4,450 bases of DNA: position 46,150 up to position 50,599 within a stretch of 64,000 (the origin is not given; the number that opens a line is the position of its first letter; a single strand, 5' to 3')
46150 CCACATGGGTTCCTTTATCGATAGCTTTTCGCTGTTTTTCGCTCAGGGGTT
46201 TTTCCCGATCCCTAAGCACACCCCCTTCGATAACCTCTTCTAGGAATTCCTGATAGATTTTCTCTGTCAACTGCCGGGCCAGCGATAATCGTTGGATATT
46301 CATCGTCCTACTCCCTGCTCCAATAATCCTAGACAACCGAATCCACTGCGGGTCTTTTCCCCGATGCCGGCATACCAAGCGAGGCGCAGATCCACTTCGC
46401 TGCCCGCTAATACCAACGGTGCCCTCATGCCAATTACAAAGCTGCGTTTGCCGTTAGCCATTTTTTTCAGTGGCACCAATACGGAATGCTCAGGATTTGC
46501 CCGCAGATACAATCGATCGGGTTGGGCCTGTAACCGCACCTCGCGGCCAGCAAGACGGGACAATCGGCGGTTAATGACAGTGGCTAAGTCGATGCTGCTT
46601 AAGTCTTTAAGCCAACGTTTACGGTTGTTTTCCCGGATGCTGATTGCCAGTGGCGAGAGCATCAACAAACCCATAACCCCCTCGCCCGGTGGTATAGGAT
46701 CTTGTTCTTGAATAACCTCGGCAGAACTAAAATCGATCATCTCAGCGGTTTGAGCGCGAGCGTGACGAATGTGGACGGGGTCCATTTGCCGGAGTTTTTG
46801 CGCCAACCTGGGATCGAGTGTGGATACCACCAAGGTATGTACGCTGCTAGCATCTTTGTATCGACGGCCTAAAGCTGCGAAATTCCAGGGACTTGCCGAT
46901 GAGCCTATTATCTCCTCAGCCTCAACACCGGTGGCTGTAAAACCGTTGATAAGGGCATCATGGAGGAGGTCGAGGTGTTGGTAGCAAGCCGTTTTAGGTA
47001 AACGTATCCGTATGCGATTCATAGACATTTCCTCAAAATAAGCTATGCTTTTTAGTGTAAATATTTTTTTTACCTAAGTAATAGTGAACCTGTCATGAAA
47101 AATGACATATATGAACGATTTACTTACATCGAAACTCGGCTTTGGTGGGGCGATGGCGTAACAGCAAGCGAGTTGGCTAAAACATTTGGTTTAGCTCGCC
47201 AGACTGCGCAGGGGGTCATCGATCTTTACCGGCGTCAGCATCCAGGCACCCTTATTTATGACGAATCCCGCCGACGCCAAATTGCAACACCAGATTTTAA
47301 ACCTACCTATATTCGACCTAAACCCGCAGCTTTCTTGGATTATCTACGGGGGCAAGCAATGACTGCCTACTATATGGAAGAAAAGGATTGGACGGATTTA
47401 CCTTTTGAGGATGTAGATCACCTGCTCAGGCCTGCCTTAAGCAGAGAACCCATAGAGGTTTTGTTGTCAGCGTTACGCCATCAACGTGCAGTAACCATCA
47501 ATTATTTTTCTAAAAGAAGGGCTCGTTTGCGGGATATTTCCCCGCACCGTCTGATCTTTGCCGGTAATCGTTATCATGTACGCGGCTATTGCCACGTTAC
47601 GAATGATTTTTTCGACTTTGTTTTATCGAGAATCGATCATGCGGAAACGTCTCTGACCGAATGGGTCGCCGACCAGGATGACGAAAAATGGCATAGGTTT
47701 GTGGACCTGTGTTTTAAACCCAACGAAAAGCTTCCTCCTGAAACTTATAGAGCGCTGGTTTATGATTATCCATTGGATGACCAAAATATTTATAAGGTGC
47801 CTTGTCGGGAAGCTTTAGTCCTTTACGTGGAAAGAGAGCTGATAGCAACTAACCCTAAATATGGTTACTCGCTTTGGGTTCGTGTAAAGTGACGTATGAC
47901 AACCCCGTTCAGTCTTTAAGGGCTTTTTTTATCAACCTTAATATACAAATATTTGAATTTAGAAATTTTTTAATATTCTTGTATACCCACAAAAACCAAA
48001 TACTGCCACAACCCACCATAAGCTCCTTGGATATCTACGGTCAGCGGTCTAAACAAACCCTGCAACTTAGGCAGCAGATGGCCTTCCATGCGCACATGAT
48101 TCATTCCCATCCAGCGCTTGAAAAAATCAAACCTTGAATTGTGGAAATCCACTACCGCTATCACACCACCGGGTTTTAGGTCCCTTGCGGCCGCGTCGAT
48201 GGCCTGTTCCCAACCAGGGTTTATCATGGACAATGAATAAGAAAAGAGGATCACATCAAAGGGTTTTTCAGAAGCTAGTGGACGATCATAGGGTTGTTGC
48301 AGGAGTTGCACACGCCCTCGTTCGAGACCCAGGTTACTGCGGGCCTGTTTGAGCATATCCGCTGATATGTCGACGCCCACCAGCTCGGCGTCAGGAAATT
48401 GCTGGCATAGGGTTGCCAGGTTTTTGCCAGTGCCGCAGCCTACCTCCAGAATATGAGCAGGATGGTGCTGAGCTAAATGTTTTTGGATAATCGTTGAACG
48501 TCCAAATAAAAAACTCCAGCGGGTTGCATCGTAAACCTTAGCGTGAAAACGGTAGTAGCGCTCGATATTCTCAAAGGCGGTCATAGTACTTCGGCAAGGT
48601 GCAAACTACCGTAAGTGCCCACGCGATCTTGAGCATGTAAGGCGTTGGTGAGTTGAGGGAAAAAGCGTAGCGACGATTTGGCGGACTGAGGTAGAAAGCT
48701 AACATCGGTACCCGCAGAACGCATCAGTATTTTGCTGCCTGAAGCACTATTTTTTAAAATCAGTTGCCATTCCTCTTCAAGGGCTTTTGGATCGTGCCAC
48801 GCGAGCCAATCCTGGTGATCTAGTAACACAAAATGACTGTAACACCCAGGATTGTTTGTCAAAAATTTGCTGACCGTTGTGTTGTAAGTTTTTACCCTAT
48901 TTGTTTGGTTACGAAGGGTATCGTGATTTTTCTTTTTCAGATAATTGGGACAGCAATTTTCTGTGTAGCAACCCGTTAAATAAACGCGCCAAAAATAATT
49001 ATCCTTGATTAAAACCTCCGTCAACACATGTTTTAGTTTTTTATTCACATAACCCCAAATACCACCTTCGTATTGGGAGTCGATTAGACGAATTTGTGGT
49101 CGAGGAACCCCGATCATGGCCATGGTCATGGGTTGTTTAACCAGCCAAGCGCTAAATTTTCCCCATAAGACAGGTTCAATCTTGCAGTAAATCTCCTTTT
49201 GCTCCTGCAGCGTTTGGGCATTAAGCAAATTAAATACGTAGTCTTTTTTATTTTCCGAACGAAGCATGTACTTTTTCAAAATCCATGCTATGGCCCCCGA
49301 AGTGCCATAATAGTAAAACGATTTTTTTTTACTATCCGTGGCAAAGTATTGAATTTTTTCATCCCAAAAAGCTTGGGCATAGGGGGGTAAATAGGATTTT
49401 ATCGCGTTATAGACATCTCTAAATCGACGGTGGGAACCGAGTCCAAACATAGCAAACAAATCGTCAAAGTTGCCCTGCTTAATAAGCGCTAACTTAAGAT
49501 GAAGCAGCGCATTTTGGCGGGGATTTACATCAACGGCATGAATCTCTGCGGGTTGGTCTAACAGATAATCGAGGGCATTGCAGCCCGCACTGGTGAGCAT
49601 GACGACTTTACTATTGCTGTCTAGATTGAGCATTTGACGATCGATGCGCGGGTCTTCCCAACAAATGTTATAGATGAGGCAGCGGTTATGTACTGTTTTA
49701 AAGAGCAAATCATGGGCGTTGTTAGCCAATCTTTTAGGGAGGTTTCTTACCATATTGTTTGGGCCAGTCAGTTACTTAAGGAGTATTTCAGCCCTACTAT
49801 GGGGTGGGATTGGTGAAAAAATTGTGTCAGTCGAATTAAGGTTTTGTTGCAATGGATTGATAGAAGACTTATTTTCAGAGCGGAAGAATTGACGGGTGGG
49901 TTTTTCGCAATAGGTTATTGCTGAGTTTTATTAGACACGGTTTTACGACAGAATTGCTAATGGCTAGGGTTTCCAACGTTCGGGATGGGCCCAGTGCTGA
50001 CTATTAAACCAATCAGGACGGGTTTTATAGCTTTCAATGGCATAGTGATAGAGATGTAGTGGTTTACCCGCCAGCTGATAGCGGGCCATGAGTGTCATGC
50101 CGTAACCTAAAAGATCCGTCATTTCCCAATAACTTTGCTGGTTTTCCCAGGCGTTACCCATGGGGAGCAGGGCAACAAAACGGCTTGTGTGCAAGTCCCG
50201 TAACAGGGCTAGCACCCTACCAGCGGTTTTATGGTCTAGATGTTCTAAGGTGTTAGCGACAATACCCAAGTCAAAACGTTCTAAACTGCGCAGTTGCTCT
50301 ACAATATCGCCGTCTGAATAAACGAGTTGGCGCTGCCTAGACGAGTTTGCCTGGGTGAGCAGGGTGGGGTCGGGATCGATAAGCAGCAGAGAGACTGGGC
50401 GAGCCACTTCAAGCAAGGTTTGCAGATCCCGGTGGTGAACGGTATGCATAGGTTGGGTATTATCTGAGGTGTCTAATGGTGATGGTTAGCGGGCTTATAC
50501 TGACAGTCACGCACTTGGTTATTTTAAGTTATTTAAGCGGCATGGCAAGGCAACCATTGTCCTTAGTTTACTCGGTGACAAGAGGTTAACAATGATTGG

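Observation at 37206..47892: CRISPR-Cas locus with type I-D content (HD-containing large subunit, HD-less Cas3', WYL regulator) but a type I-B-like gene order and 28 bp repeats.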

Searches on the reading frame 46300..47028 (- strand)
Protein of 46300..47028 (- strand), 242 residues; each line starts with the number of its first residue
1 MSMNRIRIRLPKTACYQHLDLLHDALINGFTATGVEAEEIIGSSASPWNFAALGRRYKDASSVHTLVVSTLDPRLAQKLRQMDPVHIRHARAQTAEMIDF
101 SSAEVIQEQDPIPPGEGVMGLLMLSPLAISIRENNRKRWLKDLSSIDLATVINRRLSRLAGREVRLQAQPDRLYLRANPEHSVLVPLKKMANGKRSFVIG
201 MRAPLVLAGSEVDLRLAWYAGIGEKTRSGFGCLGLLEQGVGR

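Call 7: search_protein_families(library=ncbifam, proteins=[window:46300-47028:-], max_evalue=0.01)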
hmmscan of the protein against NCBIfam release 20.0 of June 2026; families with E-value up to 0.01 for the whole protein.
window:46300-47028:- (242 aa): 1 family
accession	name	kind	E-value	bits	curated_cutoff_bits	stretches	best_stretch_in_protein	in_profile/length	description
TIGR01877.1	cas_cas6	equivalog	1.2e-09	38.9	58.65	1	65-233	35-199/200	CRISPR-associated endoribonuclease Cas6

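Call 8: search_protein_families(library=pfam, proteins=[window:46300-47028:-], max_evalue=0.01)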
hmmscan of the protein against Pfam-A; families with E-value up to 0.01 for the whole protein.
window:46300-47028:- (242 aa): 1 family
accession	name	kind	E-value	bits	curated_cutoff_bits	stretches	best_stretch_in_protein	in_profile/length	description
PF01881.21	Cas_Cas6_C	-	3.5e-08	34.7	23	1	122-233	14-123/125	CRISPR associated protein Cas6, C-terminal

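Call 9: search_protein_families(library=padloc, proteins=[window:46300-47028:-], max_evalue=0.01)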
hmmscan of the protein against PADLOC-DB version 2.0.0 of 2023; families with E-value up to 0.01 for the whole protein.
window:46300-47028:- (242 aa): 8 families
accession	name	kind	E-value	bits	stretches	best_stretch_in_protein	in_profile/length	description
PDLC02045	Cas6d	-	5.7e-107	354.9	1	3-242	1-241/241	-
PDLC01609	Cas6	-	3.1e-10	39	1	113-233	26-135/137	"CAS-I,CAS-II,CAS-III,CAS-IV,CAS-V,CAS-VI; crRNAmaturation"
PDLC00956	Cas6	-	3.2e-10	38.9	1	65-233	35-199/200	CRISPR-associated endoribonuclease Cas6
PDLC01265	Cas6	-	6.8e-09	34.8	1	65-233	24-178/179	"CAS-I,CAS-II,CAS-III,CAS-IV,CAS-V,CAS-VI; crRNAmaturation"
PDLC01782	Cas6b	-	4.2e-06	25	1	98-235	104-233/235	-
PDLC02101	Cas6b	-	0.0004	18.3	1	203-233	187-217/218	-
PDLC02098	Cas6_IIIa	-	0.00052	18.5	1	119-233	93-197/200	-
PDLC01451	Cas6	-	0.0013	17.1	1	119-235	104-217/219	"CAS-I,CAS-II,CAS-III,CAS-IV,CAS-V,CAS-VI; crRNAmaturation"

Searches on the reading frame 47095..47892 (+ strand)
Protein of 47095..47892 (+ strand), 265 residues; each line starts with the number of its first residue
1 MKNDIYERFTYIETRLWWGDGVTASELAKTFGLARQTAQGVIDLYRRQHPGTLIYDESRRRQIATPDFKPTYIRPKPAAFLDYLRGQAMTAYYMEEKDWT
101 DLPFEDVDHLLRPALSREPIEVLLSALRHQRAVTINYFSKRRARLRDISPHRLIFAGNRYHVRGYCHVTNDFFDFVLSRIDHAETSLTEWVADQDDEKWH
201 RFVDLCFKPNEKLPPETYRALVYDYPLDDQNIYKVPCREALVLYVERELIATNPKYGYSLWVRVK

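Call 7: search_protein_families(library=ncbifam, proteins=[window:47095-47892:+], max_evalue=0.01)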
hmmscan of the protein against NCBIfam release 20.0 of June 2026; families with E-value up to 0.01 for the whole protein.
window:47095-47892:+ (265 aa): 0 families

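Call 8: search_protein_families(library=pfam, proteins=[window:47095-47892:+], max_evalue=0.01)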
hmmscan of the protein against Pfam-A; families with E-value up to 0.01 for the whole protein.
window:47095-47892:+ (265 aa): 2 families
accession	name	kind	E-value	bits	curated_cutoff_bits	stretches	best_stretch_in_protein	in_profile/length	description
PF13280.12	WYL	-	1e-13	51.5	21.8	1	121-184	4-69/70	WYL domain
PF13518.12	HTH_28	-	0.0055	17.2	25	0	16-48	8-39/52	Helix-turn-helix domain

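Call 9: search_protein_families(library=padloc, proteins=[window:47095-47892:+], max_evalue=0.01)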
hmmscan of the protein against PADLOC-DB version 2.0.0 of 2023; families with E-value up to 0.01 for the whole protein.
window:47095-47892:+ (265 aa): 2 families
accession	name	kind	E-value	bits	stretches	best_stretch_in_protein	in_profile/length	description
PDLC01457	WYL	-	2.6e-16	57.9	1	114-197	121-204/229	"CAS-I,CAS-II,CAS-III,CAS-IV,CAS-V,CAS-VI; associated_signaling"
PDLC01652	WYL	-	1.5e-11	42.9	1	117-197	17-87/162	"CAS-I,CAS-II,CAS-III,CAS-IV,CAS-V,CAS-VI; associated_signaling"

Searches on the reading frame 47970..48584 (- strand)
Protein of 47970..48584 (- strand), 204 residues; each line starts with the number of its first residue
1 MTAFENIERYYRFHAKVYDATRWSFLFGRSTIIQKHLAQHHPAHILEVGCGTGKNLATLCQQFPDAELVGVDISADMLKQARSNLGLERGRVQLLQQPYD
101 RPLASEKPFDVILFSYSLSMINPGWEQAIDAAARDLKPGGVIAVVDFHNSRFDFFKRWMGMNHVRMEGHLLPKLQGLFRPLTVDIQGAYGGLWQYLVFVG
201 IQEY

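Call 23: search_protein_families(library=pfam, proteins=[window:47970-48584:-], max_evalue=0.001)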
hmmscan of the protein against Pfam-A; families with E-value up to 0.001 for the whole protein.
window:47970-48584:- (204 aa): 10 families
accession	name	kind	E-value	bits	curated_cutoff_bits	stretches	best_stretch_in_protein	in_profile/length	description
PF13649.12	Methyltransf_25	-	5.9e-20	72.2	27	1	45-140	1-97/97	Methyltransferase domain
PF08242.18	Methyltransf_12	-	3.8e-18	66.5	30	1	46-142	1-98/98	Methyltransferase domain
PF08241.18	Methyltransf_11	-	1.2e-15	58.3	21.2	1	46-143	1-94/95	Methyltransferase domain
PF13847.12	Methyltransf_31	-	1e-14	54.9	27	1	43-148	5-113/145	Methyltransferase domain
PF13489.12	Methyltransf_23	-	2.1e-14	54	27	1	39-158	20-128/164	Methyltransferase domain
PF01209.24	Ubie_methyltran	-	4.5e-10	39.7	20.1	1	32-156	38-163/233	ubiE/COQ5 methyltransferase family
PF05175.20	MTS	-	2.5e-08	34.2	23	1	30-146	20-140/170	Methyltransferase small domain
PF02390.23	Methyltransf_4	-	2e-06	27.8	24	1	45-84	5-44/173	Putative methyltransferase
PF01135.25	PCMT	-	3.4e-05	24.1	20.3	1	36-121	68-155/210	Protein-L-isoaspartate(D-aspartate) O-methyltransferase (PCMT)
PF10017.15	Methyltransf_33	-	0.00026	20.6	23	1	38-101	57-126/304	Histidine-specific methyltransferase, SAM-dependent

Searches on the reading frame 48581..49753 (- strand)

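Call 23: search_protein_families(library=pfam, proteins=[window:48581-49753:-], max_evalue=0.001)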
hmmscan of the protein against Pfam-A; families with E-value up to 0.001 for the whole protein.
window:48581-49753:- (390 aa): 1 family
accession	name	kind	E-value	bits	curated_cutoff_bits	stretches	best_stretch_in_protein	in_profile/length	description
PF11899.13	DUF3419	-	3.2e-109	366.1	28.2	1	23-387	7-383/385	Protein of unknown function (DUF3419)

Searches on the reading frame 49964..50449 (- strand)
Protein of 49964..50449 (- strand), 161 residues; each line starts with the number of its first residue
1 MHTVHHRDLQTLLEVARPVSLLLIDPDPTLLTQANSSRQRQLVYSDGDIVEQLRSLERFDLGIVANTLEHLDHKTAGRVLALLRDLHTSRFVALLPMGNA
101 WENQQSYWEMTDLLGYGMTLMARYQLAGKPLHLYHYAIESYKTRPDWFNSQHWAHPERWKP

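Call 23: search_protein_families(library=pfam, proteins=[window:49964-50449:-], max_evalue=0.001)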
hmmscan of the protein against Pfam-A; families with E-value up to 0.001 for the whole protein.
window:49964-50449:- (161 aa): 1 family
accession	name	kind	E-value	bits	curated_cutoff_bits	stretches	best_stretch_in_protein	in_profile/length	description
PF19742.4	DUF6231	-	4.5e-32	112.1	35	1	6-160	4-141/145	Family of unknown function (DUF6231)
